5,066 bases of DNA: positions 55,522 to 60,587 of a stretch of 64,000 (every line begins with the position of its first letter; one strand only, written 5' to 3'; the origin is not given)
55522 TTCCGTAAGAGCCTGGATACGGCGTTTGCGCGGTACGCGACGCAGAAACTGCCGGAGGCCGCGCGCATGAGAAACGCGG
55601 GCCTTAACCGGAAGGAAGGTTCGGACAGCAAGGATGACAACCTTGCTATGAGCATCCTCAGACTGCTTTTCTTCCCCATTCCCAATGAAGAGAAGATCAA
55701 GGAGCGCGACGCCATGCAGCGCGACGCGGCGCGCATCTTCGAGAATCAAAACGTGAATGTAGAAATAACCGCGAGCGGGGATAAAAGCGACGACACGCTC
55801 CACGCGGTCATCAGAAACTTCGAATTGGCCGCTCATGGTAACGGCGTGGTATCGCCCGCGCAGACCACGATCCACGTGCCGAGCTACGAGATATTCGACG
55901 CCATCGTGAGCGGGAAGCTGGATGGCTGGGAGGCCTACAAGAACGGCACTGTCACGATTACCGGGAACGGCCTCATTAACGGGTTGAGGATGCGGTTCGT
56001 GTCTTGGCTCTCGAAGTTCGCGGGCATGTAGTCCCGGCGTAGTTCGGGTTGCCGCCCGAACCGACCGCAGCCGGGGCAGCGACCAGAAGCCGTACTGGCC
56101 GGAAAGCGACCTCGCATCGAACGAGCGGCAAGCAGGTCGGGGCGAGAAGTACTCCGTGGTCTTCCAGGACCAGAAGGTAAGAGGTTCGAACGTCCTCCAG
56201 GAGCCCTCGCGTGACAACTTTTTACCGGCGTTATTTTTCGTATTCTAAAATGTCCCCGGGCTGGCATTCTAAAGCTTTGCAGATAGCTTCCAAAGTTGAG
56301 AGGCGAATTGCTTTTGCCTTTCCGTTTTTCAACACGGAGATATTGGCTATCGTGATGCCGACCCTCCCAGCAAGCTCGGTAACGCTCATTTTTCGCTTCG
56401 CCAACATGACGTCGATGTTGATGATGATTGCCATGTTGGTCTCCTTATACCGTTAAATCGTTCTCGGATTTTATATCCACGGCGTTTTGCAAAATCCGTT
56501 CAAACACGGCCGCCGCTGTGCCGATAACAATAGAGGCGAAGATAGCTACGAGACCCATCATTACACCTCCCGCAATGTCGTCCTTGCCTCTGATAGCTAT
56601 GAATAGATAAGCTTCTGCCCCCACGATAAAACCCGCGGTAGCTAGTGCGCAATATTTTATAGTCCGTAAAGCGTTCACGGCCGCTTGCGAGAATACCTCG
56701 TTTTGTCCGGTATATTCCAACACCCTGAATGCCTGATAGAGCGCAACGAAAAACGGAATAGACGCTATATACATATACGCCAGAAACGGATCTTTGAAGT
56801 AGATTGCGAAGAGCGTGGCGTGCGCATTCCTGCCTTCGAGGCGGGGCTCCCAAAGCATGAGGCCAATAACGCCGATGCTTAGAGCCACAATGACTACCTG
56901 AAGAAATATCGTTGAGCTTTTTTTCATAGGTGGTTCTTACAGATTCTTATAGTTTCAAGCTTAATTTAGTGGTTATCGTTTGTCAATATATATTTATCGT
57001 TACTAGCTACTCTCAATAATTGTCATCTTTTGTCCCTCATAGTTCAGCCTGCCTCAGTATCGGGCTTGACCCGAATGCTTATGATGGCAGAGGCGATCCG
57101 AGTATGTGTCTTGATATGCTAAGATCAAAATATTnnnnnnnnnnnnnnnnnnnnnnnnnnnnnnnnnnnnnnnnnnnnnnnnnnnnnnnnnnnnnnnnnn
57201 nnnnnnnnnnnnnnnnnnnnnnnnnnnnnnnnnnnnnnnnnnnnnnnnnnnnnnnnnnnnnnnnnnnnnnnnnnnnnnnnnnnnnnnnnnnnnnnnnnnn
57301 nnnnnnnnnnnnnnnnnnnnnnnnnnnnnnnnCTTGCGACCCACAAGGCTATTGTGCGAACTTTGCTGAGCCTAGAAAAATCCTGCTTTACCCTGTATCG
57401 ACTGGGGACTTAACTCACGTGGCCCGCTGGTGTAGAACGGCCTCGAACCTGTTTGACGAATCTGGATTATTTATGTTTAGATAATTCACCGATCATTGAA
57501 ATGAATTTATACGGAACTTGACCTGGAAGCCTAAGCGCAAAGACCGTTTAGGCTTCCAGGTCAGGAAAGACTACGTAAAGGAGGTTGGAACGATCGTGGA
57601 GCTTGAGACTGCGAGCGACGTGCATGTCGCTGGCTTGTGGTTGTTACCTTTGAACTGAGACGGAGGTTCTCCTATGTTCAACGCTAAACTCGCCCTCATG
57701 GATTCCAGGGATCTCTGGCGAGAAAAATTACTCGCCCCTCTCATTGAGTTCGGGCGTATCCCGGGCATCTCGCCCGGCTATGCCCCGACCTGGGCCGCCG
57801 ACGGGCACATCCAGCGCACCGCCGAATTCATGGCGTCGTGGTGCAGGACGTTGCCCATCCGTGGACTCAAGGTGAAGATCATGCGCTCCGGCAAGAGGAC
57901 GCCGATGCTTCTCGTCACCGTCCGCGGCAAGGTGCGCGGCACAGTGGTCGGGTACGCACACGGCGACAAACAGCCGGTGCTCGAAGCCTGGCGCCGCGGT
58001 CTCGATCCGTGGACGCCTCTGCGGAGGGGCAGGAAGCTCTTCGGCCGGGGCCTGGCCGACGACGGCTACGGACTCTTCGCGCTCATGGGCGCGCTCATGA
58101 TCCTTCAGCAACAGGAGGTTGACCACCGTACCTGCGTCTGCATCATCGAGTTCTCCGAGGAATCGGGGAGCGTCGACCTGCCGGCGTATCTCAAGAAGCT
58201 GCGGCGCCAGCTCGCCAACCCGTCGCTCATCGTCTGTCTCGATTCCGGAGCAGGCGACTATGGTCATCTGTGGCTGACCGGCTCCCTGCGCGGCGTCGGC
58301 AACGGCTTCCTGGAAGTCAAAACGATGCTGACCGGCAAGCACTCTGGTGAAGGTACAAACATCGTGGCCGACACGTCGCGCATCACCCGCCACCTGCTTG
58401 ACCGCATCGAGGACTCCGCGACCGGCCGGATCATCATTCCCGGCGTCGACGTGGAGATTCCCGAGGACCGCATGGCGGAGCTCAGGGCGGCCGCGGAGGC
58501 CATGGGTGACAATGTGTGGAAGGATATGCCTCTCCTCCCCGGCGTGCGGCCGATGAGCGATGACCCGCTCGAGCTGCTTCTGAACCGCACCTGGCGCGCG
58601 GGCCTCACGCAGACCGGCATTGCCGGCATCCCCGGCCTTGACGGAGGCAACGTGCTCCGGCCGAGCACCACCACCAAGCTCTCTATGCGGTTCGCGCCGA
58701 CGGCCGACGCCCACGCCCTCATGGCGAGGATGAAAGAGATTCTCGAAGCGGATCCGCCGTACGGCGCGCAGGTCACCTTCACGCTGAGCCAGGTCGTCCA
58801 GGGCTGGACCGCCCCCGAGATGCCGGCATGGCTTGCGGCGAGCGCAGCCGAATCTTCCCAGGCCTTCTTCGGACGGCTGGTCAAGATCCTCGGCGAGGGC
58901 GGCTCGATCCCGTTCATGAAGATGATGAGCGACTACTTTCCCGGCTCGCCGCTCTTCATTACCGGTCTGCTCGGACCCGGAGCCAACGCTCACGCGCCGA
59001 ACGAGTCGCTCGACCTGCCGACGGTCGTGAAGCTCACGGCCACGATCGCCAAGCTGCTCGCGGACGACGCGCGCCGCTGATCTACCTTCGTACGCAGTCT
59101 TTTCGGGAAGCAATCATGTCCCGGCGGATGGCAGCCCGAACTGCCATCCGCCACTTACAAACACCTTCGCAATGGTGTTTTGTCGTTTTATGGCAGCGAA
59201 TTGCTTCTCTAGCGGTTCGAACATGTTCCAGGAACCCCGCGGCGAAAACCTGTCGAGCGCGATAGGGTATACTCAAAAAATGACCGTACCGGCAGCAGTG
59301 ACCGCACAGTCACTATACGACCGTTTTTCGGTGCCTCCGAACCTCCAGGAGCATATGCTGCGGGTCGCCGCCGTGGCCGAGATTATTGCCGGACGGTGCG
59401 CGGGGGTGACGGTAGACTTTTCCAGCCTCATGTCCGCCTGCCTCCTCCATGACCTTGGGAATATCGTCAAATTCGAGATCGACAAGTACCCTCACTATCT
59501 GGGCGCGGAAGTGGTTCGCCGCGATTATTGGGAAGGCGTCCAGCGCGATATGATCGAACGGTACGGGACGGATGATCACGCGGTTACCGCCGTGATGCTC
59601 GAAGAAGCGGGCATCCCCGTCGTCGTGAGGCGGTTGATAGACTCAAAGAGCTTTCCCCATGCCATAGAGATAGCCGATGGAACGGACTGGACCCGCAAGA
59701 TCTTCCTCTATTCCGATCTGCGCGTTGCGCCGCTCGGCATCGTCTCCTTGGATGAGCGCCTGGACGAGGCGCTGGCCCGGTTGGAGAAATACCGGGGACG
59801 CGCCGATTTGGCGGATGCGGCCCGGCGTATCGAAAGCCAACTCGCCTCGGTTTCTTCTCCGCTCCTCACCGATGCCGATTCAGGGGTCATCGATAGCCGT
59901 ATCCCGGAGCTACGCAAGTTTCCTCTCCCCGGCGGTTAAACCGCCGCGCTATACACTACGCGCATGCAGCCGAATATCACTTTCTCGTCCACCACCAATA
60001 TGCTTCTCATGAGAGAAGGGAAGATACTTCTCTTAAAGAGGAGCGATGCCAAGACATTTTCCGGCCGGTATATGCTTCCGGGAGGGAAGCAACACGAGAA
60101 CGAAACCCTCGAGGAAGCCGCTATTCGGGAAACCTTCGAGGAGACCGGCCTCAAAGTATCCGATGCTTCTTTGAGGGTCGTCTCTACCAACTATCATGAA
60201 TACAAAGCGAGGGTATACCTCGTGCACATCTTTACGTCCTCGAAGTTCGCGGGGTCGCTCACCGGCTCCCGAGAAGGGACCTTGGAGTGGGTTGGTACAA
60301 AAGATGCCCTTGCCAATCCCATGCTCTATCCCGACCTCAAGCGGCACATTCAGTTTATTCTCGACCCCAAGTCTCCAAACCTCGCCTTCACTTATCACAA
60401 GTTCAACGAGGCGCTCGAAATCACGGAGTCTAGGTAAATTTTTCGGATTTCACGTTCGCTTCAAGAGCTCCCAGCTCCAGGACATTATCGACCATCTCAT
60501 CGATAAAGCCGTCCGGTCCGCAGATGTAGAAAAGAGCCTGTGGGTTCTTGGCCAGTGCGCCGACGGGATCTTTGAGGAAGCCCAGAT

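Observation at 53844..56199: Secreted lipase-SCP2 fusion plus a small membrane protein bracketed by exact 18-bp direct repeats with a tRNA T-loop-like sequence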

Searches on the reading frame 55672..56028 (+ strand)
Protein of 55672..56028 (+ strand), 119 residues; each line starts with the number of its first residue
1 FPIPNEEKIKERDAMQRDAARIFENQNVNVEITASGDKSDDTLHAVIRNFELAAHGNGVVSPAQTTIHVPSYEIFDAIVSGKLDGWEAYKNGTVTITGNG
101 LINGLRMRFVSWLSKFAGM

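Call 54: search_solved_structures(query=A4, max_evalue=10, show_alignments=2)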
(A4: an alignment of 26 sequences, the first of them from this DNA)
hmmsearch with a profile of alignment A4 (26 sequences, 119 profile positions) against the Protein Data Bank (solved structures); distinct sequences matched with E-value up to 10: 15.
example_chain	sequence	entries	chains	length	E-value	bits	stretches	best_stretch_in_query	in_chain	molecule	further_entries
4jgx_A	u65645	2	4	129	0.063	16.7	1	18-101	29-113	Fatty acid-binding protein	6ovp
4uei_A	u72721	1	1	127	0.12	15.8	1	55-103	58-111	STEROL CARRIER PROTEIN 2/3-OXOACYL-COA THIOLASE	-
4av7_A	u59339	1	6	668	0.21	15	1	62-100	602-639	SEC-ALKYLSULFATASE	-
2yhe_A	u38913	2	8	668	0.21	14.9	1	62-100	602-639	SEC-ALKYL SULFATASE | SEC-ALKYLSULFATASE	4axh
2nbm_A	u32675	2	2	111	0.28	14.6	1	49-105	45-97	Sterol carrier protein 2-like 2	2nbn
3bdq_A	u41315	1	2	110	0.37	14.2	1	49-100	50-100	Sterol carrier protein 2-like 2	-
2qzt_A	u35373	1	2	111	0.37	14.2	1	49-100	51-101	Sterol carrier protein 2-like 2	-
1qnd_A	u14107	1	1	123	0.38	14.1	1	61-105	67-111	NONSPECIFIC LIPID-TRANSFER PROTEIN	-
2c0l_B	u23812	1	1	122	0.38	14.1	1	61-105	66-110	NONSPECIFIC LIPID-TRANSFER PROTEIN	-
1c44_A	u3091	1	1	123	0.39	14.1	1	61-105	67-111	PROTEIN (STEROL CARRIER PROTEIN 2)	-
9evz_A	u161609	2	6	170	0.67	13.4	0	73-113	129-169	Envelope glycoprotein gp41 | Transmembrane protein gp41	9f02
5m9o_A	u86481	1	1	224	0.78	13.1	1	54-96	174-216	Staphylococcal nuclease domain-containing protein 1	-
2o4x_A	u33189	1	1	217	0.85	13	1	54-95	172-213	Staphylococcal nuclease domain-containing protein 1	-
2hqe_A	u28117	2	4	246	0.98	12.8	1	54-96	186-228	P100 Co-activator tudor domain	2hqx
3omc_A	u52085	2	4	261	1.1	12.6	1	54-96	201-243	Staphylococcal nuclease domain-containing protein 1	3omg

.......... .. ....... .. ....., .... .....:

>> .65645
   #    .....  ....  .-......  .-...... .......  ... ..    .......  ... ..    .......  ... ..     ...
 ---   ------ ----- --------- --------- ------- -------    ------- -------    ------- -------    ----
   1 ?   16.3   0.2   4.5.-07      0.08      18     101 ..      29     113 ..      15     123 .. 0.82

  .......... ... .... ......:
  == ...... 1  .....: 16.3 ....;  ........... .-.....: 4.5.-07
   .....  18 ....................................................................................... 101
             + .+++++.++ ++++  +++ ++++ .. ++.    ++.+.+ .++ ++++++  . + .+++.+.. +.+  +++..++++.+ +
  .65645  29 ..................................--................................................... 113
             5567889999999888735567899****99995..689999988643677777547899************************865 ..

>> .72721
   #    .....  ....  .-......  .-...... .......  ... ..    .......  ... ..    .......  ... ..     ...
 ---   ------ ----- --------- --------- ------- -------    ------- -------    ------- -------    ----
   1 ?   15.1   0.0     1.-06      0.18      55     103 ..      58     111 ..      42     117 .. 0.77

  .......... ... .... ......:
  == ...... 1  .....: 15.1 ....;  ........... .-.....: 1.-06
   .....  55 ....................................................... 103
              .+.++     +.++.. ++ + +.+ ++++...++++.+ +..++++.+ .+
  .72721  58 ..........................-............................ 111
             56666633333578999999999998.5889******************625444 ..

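Call 57: search_protein_families(library=pfam, proteins=[window:55672-56028:+], max_evalue=1)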
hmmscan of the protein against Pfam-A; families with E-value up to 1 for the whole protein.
seq(119 aa): 2 families
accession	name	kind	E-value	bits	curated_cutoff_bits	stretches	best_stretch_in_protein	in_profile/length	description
PF02036.22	SCP2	-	0.029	15.1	21.3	1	8-99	3-89/101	SCP-2 sterol transfer family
PF07882.17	Fucose_iso_N2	-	0.081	13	22.3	1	61-113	127-178/180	L-fucose isomerase, second N-terminal domain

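Call 58: predict_structure(alignment_id=A4)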
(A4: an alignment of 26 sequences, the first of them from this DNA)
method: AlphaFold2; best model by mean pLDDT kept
length: 119 residues; sequences in the alignment: 26
mean_pLDDT: 74.9   pTM: 0.60
mean pLDDT of the five models: 74.9, 73.4, 73.5, 73.0, 70.5
residues with pLDDT >= 90: 0; 70-90: 84; 50-70: 30; < 50: 5
segments of 3 or more residues with pLDDT < 50: 117-119
pLDDT, mean of each block of 10 residues (from residue 1): 64 71 78 80 84 84 84 85 81 77 56 53
secondary structure, 60 per line:
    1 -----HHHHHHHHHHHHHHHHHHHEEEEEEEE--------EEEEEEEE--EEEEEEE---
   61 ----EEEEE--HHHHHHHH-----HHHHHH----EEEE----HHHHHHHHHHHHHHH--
elements in order: H6-24 E25-32 E41-48 E51-57 E65-69 H72-79 H85-90 E95-98 H103-117

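Call 60: fold_search(model_id=the predicted structure, library=pdb)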
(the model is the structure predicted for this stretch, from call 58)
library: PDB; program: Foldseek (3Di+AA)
matches with E <= 10: 1535; with E <= 0.001: 25
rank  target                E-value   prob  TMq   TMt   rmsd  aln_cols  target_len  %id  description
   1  8af2_B                1.7e-05  1.00  0.60  0.58  12.3       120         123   20  Human Sterol Carrier Protein with unnatural amino acid 2,2'-bipyridine alanine incorporated at position 111 (released 2023-08-16)
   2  8af3                  3.2e-05  1.00  0.59  0.60  10.3       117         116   22  Sterol carrier protein Artifical metalloenzyme incorporating Q111C mutation coupled to 2,2'-bipyridine (released 2023-08-16)
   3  6z1w                  3.4e-05  1.00  0.56  0.58  10.3       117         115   21  Crystal structure of human steroid carrier protein SL (SCP-2L) mutant A100C (released 2021-03-03)
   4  2c0l_B                4.1e-05  1.00  0.59  0.58   8.0       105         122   18  TPR DOMAIN OF HUMAN PEX5P IN COMPLEX WITH HUMAN MSCP2 (released 2006-11-15)
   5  8af2_A                5.6e-05  1.00  0.58  0.57  12.6       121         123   18  Human Sterol Carrier Protein with unnatural amino acid 2,2'-bipyridine alanine incorporated at position 111 (released 2023-08-16)
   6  1ikt                  6.0e-05  1.00  0.56  0.58  10.2       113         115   21  LIGANDED STEROL CARRIER PROTEIN TYPE 2 (SCP-2) LIKE DOMAIN OF HUMAN MULTIFUNCTIONAL ENZYME TYPE 2 (MFE-2) (released 2001-11-14)
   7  1wfr_MODEL_1_A        8.2e-05  1.00  0.61  0.52   6.4       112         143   15  Solution structure of the conserved hypothetical protein TT1886, possibly sterol carrier protein, from Thermus (released 2004-11-26)
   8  4uei_MODEL_1_A        9.3e-05  1.00  0.54  0.51   7.4       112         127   19  Solution structure of the sterol carrier protein domain 2 of Helicoverpa armigera (released 2015-12-30)
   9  6z1x                  2.1e-04  1.00  0.57  0.58   8.1       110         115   21  Crystal structure of human steroid carrier protein SL (SCP-2L) mutant V83C (released 2021-03-03)
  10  2cx7_B                2.3e-04  1.00  0.62  0.57   4.2       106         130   13  Crystal structure of sterol carrier protein 2 (released 2005-12-28)
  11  2cx7_A                2.4e-04  1.00  0.63  0.59   4.3       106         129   13  Crystal structure of sterol carrier protein 2 (released 2005-12-28)
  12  6ovp_A                2.4e-04  1.00  0.51  0.52   7.1        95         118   17  Sterol Carrier Protein 2 from Yarrowia Lipolytica (apo form) (released 2020-05-20)
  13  7tl5_A                2.9e-04  1.00  0.46  0.11   5.0        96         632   19  Crystal structure of putative hydrolase yjcS from Klebsiella pneumoniae. (released 2022-02-02)
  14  1c44                  3.3e-04  1.00  0.59  0.58   9.0       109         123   19  STEROL CARRIER PROTEIN 2 (SCP2) FROM RABBIT (released 2000-08-07)
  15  6h6n_B                3.3e-04  1.00  0.49  0.49   6.0       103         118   14  UbiJ-SCP2 Ubiquinone synthesis protein (released 2019-02-13)
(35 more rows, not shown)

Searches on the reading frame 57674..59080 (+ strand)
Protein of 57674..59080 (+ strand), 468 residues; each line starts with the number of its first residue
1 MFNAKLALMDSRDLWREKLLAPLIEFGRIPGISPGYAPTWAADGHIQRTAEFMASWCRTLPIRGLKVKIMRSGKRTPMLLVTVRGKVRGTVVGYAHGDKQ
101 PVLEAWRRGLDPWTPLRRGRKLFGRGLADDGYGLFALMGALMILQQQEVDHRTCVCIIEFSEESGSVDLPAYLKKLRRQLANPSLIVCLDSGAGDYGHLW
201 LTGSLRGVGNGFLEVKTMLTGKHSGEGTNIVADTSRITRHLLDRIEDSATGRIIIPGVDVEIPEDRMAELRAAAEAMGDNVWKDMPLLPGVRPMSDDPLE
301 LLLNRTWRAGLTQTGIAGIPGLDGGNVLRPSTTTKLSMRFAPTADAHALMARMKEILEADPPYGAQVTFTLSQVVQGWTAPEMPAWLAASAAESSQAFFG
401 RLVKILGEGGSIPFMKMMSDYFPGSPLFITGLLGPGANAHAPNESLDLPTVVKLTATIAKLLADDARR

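Call 8: search_protein_families(library=pfam, proteins=[window:57674-59080:+], max_evalue=0.01)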
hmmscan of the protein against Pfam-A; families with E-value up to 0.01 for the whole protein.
window:57674-59080:+ (468 aa): 1 family
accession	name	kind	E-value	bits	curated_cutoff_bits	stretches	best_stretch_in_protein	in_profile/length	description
PF01546.33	Peptidase_M20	-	8.5e-16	58.9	24.6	1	94-463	3-205/206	Peptidase family M20/M25/M40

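Call 29: find_homologous_proteins(query=window:57674-59080:+, max_evalue=1e-60)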
Query window:57674-59080:+ (468 aa): 6267 proteins with E <= 1e-60 among 8000 candidates; the best 120 are listed.
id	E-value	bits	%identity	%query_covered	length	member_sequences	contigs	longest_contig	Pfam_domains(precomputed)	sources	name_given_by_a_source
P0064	5.2e-252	855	100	81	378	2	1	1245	PF01546.34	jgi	jgi:acetylornithine deacetylase/succinyl-diaminopimelate desuccinylase-like protein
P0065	1.2e-145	504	52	97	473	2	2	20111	PF01546.34,PF04389.23,PF07687.20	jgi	jgi:acetylornithine deacetylase/succinyl-diaminopimelate desuccinylase-like protein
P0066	4.3e-144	499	49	97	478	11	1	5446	PF01546.34,PF07687.20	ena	-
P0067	1.3e-143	497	49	99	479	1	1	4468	PF01546.34,PF07687.20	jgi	jgi:acetylornithine deacetylase/succinyl-diaminopimelate desuccinylase-like protein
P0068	1.8e-143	497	49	100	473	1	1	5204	PF01546.34,PF07687.20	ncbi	-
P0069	2.8e-143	496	50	97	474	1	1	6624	PF01546.34,PF07687.20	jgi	jgi:acetylornithine deacetylase/succinyl-diaminopimelate desuccinylase-like protein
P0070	3.3e-143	496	48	100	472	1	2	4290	PF01546.34,PF07687.20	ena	-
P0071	4.5e-143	495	49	99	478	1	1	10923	PF01546.34,PF07687.20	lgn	-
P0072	8.5e-143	495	51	97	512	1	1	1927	PF01546.34,PF07687.20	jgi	jgi:acetylornithine deacetylase/succinyl-diaminopimelate desuccinylase-like protein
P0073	1.5e-142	494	50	97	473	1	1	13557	PF01546.34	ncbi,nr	ncbi:MAG: M20 family metallopeptidase [Candidatus Rokubacteria bacterium]|nr:M20 family metallopepti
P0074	2.4e-142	493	49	97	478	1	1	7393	PF01546.34,PF07687.20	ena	-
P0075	4.3e-142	492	50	99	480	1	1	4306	PF01546.34,PF07687.20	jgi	jgi:acetylornithine deacetylase/succinyl-diaminopimelate desuccinylase-like protein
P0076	4.3e-142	492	50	97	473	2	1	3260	PF01546.34,PF07687.20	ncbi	-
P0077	4.9e-142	492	48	100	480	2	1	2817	PF01546.34,PF07687.20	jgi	-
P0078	5.6e-142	492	48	100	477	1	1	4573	PF01546.34,PF07687.20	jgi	jgi:acetylornithine deacetylase/succinyl-diaminopimelate desuccinylase-like protein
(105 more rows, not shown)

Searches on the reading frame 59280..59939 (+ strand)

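Call 57: search_protein_families(library=pfam, proteins=[window:59280-59939:+], max_evalue=1)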
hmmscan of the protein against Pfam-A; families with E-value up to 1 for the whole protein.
window:59280-59939:+ (219 aa): 4 families
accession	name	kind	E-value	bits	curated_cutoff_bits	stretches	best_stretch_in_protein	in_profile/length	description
PF01966.28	HD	-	1.2e-06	29.2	22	1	24-81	3-68/116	HD domain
PF08668.18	HDOD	-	0.00097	19.1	22.9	1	22-109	95-179/196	HDOD domain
PF13023.12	HD_3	-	0.0026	18.1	22.5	1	21-62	22-62/165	HD domain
PF12917.13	YfbR-like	-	0.02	15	25.9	1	17-63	21-70/182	5'-deoxynucleotidase YfbR-like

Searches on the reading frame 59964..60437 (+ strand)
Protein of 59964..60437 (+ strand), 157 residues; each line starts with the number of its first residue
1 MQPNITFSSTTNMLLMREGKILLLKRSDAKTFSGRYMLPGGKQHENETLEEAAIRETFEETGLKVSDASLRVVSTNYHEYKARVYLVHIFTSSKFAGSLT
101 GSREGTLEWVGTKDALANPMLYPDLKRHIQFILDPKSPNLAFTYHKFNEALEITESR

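Call 57: search_protein_families(library=pfam, proteins=[window:59964-60437:+], max_evalue=1)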
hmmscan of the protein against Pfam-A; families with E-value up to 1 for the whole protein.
window:59964-60437:+ (157 aa): 3 families
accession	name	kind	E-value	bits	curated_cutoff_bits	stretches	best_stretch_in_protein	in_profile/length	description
PF00293.34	NUDIX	-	9.6e-16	58.4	21.1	1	14-124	9-126/134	NUDIX domain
PF14815.12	NUDIX_4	-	3.6e-08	33.6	35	1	13-114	3-97/113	NUDIX domain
PF22327.2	Nudt16-like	-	0.085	13.2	27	1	32-91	31-92/161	U8 snoRNA-decapping enzyme-like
